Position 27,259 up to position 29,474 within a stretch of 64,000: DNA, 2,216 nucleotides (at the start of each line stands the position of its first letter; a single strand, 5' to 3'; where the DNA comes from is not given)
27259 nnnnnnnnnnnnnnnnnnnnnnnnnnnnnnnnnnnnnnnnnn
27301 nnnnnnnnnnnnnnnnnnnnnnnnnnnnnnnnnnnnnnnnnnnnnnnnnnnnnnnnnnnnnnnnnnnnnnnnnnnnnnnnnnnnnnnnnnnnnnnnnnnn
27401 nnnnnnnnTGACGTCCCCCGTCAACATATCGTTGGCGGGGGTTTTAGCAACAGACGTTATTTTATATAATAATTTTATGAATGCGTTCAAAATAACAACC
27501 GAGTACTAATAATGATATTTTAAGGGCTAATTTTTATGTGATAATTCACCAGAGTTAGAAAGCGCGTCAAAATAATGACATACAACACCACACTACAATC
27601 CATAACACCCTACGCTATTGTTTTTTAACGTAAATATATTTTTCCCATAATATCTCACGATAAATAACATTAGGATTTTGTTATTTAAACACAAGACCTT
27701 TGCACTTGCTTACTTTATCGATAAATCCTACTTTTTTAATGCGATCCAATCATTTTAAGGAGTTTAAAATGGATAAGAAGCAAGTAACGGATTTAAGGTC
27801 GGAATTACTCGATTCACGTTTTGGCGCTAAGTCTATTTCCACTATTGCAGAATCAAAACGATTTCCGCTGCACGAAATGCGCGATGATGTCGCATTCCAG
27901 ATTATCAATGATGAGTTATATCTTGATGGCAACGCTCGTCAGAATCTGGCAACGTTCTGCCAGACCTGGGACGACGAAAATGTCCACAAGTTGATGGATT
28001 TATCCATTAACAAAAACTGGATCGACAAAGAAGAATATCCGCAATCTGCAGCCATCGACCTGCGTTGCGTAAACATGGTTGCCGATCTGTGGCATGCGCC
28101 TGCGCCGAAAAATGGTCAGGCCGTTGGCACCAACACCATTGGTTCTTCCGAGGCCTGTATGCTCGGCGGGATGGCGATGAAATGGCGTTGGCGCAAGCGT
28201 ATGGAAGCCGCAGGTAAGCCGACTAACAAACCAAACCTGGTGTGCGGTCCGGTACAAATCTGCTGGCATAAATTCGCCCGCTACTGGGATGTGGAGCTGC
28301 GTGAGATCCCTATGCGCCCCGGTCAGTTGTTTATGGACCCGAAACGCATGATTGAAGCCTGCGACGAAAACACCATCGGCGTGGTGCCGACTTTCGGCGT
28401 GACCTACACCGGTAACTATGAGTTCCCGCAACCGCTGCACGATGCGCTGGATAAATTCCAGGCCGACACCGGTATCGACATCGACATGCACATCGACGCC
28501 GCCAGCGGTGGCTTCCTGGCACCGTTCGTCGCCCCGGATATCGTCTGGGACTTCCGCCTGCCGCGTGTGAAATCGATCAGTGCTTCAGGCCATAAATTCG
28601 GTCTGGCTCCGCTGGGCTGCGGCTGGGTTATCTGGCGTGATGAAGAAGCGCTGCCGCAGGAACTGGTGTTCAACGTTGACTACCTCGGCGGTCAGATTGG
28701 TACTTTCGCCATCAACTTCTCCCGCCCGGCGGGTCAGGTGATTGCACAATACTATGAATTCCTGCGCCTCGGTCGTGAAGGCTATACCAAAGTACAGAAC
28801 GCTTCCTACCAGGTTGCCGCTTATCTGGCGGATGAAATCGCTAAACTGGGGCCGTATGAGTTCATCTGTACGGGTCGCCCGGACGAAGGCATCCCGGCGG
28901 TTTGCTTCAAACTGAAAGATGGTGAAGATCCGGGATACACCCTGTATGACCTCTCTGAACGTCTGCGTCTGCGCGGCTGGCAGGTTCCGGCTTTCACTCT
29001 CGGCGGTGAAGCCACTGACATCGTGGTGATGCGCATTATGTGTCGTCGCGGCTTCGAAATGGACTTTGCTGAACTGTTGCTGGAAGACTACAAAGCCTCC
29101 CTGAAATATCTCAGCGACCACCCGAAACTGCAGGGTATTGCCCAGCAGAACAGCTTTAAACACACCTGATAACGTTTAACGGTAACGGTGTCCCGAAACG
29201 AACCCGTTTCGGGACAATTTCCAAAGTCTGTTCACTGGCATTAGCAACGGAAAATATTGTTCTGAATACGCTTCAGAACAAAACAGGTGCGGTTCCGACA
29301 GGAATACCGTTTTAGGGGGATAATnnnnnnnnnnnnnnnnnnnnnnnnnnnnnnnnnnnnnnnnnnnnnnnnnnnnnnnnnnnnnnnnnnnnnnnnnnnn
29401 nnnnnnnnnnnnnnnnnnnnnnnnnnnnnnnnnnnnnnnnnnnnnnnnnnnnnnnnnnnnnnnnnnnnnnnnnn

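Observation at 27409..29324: gadB control region with a GAD box, and a perfect hairpin between gadB and gadC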

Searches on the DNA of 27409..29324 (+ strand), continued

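Call 88: get_annotated_region(hit=H102, flank=10)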
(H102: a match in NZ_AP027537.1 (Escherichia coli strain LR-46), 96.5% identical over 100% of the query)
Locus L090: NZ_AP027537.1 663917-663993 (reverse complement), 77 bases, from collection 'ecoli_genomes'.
description: Escherichia coli strain LR-46 chromosome, complete genome
organism: Escherichia coli strain LR-46 (NCBI taxid 562)
replicon: chromosome; assembly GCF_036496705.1
host: Homo sapiens; source: feces; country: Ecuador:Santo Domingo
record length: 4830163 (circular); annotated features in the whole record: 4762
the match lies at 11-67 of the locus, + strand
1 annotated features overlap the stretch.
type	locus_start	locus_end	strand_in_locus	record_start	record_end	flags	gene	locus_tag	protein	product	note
CDS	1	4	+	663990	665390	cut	gadB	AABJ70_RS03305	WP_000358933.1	glutamate decarboxylase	-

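Call 89: get_annotated_region(hit=H105, flank=10)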
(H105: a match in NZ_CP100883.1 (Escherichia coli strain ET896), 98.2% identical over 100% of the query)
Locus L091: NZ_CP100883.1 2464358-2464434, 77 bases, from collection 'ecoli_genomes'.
description: Escherichia coli strain ET896 chromosome, complete genome
organism: Escherichia coli strain ET896 (NCBI taxid 562)
replicon: chromosome; assembly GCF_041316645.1
host: Hoplobatrachus rugulosus; source: feces; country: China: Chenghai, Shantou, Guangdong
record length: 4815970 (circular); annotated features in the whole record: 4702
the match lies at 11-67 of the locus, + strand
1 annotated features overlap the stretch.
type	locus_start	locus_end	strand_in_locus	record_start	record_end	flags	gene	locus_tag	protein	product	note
CDS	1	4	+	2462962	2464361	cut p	gadB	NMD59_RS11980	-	glutamate decarboxylase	frameshifted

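Call 90: get_annotated_region(hit=H115, flank=10)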
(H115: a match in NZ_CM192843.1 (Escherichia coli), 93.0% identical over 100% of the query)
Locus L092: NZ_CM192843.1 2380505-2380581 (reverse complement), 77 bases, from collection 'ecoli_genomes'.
description: Escherichia coli isolate CRECJHTL34 chromosome, whole genome shotgun sequence
organism: Escherichia coli (NCBI taxid 562)
replicon: chromosome; assembly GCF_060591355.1
host: Homo sapiens; source: blood; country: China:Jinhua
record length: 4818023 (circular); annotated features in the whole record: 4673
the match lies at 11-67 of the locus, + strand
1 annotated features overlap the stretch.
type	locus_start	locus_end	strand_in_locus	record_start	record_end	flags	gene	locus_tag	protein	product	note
CDS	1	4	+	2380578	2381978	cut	gad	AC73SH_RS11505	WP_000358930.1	glutamate decarboxylase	-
